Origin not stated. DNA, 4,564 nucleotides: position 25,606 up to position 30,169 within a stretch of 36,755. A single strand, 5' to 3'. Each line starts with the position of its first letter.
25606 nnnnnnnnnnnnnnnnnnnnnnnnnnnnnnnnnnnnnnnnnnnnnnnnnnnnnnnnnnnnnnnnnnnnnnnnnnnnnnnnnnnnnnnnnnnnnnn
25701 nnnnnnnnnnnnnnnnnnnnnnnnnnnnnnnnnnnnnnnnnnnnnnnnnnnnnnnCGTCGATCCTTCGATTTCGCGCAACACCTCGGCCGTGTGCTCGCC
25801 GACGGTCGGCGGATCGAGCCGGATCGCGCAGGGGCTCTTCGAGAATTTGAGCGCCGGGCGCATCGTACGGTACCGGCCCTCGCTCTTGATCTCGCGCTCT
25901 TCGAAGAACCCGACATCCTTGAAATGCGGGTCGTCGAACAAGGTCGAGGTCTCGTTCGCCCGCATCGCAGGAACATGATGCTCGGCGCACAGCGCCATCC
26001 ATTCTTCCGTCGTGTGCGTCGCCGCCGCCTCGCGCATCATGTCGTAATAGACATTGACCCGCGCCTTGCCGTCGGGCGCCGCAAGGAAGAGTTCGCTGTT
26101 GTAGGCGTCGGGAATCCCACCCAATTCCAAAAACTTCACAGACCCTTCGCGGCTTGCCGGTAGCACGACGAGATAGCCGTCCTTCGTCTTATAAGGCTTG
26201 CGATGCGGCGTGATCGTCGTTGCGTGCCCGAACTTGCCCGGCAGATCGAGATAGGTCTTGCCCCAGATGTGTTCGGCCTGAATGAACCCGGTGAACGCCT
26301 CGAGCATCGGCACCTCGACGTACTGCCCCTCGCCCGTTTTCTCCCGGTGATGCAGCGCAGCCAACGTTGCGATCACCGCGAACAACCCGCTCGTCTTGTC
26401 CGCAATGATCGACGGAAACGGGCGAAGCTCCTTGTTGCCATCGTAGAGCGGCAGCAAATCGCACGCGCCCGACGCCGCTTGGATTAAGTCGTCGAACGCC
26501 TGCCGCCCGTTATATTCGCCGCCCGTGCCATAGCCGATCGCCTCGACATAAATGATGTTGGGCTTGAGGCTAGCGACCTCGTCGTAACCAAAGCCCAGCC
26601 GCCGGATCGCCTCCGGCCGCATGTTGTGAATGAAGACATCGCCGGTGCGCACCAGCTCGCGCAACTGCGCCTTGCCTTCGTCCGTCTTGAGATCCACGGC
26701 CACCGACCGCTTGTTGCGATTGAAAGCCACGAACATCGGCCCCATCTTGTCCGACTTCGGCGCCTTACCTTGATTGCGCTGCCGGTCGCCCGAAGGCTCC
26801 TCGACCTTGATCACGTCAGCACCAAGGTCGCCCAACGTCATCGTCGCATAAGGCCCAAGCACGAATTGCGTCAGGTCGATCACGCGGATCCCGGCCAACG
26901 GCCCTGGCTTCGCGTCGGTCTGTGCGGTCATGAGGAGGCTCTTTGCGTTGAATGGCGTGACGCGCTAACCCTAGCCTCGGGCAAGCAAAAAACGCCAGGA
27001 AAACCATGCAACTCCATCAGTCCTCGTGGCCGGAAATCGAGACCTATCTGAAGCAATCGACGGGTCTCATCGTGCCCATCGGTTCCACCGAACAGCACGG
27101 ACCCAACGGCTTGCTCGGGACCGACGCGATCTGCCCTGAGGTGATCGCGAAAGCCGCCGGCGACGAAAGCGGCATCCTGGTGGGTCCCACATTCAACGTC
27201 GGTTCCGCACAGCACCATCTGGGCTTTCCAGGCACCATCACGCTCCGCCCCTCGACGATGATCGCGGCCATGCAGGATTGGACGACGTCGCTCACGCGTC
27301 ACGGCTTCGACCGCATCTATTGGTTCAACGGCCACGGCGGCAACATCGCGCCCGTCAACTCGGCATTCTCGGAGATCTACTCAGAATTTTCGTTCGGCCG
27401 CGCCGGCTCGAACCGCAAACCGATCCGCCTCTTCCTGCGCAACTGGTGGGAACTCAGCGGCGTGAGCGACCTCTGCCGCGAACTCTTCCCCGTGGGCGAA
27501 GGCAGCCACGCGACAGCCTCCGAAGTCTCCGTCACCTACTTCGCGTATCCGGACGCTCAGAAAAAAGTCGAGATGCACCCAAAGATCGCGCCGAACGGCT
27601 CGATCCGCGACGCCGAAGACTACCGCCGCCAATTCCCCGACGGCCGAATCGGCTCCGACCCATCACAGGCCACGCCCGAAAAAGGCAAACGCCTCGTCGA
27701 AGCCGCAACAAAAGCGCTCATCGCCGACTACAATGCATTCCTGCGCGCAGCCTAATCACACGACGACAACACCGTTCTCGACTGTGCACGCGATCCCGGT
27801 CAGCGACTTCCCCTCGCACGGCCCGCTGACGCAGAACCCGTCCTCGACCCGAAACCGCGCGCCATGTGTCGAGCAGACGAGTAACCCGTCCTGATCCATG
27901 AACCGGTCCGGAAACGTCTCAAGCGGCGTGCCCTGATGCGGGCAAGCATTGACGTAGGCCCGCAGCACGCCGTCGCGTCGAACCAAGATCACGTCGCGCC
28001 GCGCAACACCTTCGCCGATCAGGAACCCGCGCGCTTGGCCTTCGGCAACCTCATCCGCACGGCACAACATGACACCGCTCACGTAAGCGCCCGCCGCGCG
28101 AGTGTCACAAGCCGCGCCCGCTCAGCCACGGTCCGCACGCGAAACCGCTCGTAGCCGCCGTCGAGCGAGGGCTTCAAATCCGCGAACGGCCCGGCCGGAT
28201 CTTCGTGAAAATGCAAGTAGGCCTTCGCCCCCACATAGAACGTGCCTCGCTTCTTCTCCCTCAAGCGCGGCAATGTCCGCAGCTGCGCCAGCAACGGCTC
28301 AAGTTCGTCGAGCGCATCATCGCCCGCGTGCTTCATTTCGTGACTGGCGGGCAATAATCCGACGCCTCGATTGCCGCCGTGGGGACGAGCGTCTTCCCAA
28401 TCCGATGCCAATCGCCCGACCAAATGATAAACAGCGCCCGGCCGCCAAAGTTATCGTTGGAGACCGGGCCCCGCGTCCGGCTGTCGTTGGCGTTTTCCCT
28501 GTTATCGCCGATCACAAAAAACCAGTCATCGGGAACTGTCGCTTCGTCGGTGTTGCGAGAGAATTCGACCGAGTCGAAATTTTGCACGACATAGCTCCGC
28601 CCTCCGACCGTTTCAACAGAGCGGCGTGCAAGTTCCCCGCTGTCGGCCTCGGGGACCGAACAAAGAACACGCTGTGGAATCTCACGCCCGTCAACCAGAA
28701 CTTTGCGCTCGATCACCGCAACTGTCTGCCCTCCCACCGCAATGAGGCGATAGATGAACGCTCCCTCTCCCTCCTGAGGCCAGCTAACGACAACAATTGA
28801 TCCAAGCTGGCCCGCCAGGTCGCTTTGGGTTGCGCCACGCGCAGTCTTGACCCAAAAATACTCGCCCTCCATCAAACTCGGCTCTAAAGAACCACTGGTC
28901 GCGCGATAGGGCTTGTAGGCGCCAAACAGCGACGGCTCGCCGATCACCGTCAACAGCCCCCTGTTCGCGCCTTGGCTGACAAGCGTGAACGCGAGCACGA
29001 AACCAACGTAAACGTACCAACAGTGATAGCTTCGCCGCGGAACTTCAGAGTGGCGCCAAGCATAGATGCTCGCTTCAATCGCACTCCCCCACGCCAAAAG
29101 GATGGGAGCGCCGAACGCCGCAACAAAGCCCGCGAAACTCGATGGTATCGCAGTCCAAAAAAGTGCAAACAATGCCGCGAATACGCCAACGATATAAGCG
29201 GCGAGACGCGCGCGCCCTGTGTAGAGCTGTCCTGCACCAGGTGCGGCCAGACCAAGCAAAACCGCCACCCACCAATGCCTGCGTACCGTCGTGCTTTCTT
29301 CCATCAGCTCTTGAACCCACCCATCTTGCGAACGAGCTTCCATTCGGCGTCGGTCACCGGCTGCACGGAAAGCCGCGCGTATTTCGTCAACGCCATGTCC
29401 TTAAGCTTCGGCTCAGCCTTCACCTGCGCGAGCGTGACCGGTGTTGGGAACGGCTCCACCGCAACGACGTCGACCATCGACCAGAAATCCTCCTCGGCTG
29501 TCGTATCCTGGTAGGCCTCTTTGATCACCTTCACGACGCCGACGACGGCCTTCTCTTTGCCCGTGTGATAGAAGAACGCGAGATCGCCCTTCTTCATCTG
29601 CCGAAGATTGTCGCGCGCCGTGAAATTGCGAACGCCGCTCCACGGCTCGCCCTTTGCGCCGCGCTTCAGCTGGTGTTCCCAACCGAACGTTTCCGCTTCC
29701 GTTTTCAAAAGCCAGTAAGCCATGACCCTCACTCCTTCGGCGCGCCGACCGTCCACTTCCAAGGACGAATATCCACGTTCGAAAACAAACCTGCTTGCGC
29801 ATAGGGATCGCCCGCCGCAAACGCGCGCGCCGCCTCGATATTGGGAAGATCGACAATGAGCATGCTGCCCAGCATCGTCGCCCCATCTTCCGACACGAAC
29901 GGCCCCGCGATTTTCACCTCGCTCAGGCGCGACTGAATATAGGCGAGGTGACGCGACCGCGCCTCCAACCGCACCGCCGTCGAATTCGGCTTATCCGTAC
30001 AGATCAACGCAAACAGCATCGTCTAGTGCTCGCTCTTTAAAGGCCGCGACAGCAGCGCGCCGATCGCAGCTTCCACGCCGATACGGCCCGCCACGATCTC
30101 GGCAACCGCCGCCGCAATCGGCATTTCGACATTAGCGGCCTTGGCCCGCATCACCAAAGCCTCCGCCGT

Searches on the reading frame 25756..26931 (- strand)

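Call 8: search_protein_families(library=pfam, proteins=[window:25756-26931:-], max_evalue=0.001)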
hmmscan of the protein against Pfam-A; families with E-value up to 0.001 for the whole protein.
window:25756-26931:- (392 aa): 1 family
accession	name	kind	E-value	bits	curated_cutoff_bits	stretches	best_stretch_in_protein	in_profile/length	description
PF02515.22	CoA_transf_3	-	2.2e-95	320.3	23.3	1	12-381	1-366/366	CoA-transferase family III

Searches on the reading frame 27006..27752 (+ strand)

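Call 8: search_protein_families(library=pfam, proteins=[window:27006-27752:+], max_evalue=0.001)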
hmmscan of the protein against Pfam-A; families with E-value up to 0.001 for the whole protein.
window:27006-27752:+ (249 aa): 1 family
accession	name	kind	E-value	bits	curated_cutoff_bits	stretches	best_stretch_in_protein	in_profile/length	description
PF02633.19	Creatininase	-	2.8e-62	210.7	31.3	1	5-240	2-236/238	Creatinine amidohydrolase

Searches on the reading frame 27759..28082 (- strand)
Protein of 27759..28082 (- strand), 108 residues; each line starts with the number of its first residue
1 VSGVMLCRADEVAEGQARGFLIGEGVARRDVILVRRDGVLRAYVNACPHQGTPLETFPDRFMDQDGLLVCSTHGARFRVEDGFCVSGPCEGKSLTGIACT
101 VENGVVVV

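Call 8: search_protein_families(library=pfam, proteins=[window:27759-28082:-], max_evalue=0.001)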
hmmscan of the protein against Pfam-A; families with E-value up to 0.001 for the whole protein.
window:27759-28082:- (108 aa): 1 family
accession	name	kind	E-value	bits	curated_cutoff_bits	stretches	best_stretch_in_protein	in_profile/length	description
PF00355.32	Rieske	-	2.1e-13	50.4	20.3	1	4-92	3-83/88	Rieske [2Fe-2S] domain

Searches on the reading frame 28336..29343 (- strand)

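Call 8: search_protein_families(library=pfam, proteins=[window:28336-29343:-], max_evalue=0.001)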
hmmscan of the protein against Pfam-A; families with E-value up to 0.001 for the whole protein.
window:28336-29343:- (336 aa): 1 family
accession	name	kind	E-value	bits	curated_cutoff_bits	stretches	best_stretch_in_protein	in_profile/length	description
PF10502.14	Peptidase_S26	-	9.7e-26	91.1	22.9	1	143-308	23-168/168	Signal peptidase, peptidase S26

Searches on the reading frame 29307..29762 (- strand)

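Call 8: search_protein_families(library=pfam, proteins=[window:29307-29762:-], max_evalue=0.001)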
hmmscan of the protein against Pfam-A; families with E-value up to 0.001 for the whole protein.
window:29307-29762:- (152 aa): 1 family
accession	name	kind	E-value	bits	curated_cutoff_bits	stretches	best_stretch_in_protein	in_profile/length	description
PF01878.24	EVE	-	1.1e-45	155.7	23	1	15-147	1-145/145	EVE domain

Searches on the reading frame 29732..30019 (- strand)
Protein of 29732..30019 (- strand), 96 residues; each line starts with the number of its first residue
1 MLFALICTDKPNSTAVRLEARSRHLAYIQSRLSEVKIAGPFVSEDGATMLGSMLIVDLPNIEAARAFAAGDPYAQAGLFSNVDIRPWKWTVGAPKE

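Call 8: search_protein_families(library=pfam, proteins=[window:29732-30019:-], max_evalue=0.001)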
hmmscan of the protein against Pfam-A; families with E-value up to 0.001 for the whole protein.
window:29732-30019:- (96 aa): 1 family
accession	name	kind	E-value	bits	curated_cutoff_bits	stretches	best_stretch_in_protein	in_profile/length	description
PF03795.20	YCII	-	1e-19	71.2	24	1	1-88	1-95/95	YCII-related domain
